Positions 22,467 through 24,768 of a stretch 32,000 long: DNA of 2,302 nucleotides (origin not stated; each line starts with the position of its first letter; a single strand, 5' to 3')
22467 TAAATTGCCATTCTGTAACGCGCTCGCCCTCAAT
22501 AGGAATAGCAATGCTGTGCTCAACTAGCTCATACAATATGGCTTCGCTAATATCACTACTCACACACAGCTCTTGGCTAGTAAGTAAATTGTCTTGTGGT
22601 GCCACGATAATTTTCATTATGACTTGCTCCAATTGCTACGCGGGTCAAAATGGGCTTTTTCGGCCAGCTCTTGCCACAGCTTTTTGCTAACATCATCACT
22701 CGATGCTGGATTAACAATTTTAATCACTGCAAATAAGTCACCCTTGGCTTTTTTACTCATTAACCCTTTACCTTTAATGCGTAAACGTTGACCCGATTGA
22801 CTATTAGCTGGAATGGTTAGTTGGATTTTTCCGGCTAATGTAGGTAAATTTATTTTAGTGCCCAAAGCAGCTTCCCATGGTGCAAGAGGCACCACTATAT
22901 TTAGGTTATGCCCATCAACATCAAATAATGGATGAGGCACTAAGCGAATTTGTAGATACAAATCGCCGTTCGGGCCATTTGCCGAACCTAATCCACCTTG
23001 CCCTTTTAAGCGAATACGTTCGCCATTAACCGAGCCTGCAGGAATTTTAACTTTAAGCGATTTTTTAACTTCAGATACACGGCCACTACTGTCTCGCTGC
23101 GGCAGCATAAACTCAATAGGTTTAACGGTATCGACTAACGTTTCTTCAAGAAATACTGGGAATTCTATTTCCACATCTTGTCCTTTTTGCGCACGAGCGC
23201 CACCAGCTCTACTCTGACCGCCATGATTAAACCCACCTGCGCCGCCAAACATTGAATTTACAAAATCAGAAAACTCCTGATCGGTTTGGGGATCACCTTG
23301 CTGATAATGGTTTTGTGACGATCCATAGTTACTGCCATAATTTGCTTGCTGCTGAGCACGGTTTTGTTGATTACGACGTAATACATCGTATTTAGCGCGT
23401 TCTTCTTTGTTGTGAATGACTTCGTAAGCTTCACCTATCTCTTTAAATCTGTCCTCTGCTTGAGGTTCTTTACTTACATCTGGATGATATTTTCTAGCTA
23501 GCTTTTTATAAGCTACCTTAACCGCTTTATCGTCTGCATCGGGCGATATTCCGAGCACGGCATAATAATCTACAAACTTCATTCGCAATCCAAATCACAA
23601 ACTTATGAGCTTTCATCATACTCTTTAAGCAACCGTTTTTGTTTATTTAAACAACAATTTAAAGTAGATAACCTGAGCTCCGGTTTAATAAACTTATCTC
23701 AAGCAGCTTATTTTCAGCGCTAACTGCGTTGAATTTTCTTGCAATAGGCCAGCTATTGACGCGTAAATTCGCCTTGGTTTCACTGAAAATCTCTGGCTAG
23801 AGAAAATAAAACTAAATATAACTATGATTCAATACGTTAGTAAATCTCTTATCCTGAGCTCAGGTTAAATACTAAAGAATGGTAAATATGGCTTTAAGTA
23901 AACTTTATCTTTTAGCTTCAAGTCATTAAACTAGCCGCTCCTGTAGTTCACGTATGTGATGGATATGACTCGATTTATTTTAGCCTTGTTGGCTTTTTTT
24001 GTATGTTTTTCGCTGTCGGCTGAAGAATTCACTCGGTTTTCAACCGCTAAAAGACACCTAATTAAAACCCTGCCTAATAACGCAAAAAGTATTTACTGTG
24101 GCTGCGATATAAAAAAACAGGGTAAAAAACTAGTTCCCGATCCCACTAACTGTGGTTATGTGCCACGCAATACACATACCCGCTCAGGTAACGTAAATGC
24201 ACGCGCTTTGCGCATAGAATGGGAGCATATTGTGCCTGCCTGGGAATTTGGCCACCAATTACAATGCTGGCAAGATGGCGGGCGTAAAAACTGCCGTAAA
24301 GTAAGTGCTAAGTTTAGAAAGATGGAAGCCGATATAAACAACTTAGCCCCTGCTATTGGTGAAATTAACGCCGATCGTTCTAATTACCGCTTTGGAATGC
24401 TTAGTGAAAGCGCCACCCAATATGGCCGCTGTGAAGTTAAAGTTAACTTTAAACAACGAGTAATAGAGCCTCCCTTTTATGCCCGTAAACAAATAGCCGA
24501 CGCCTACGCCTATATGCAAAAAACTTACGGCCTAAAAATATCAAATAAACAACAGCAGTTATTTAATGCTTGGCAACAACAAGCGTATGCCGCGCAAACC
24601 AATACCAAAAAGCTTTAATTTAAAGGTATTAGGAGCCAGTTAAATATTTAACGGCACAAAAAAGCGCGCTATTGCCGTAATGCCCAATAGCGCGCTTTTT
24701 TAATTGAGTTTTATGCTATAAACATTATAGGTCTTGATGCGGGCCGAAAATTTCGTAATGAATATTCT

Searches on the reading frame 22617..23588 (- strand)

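Call 9: search_protein_families(library=ncbifam, proteins=[window:22617-23588:-])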
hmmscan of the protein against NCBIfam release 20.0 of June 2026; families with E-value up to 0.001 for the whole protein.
window:22617-23588:- (323 aa): 14 families
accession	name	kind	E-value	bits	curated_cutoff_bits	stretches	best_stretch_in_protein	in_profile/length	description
NF007618.0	PRK10266.1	equivalog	4e-119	397.6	403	1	3-322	1-305/306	curved DNA-binding protein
TIGR02349.1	DnaJ_bact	equivalog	1.8e-66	225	377.2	2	171-311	211-353/354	molecular chaperone DnaJ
NF008035.0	PRK10767.1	subfamily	5.6e-63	213.2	338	2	168-313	203-349/374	molecular chaperone DnaJ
NF010892.0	PRK14299.1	equivalog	1.2e-60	205.3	392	1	5-312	3-287/291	chaperone protein DnaJ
NF010872.0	PRK14279.1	equivalog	1.5e-55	188.9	556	2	169-322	234-392/394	molecular chaperone DnaJ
NF010871.0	PRK14278.1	equivalog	5.7e-54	183.4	502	2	168-315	205-354/378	molecular chaperone DnaJ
NF010894.0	PRK14301.1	equivalog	4.5e-49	167.4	548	2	167-311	205-350/373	chaperone protein DnaJ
NF010874.0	PRK14281.1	equivalog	3.6e-46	158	619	2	176-319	235-380/397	chaperone protein DnaJ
NF010885.0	PRK14292.1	equivalog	5.8e-45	153.9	585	2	6-149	2-125/371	chaperone protein DnaJ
NF037946.1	terminal_TopJ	equivalog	2e-33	115.9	300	2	7-68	6-67/810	terminal organelle assembly protein TopJ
TIGR03835.1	termin_org_DnaJ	equivalog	1.8e-27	96.1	512.25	2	7-68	3-64/871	terminal organelle assembly protein TopJ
NF050028.1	CldAdptActJ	equivalog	7.9e-11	42.3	150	1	6-67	2-69/93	cold adaptation protein ActJcold adaptation protein ActJ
NF006948.0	PRK09430.1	equivalog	9.3e-07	28.7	162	1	7-62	201-264/267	co-chaperone DjlA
TIGR00714.1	hscB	equivalog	0.00012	22.2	46.75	1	19-75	4-65/156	Fe-S protein assembly co-chaperone HscB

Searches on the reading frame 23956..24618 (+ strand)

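Call 9: search_protein_families(library=ncbifam, proteins=[window:23956-24618:+])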
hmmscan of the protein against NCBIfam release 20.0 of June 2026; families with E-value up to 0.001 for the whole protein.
window:23956-24618:+ (220 aa): 1 family
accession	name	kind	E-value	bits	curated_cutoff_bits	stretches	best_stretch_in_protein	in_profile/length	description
NF011716.0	PRK15137.1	equivalog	2e-67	227.6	372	1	2-212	2-204/235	deoxyribonuclease I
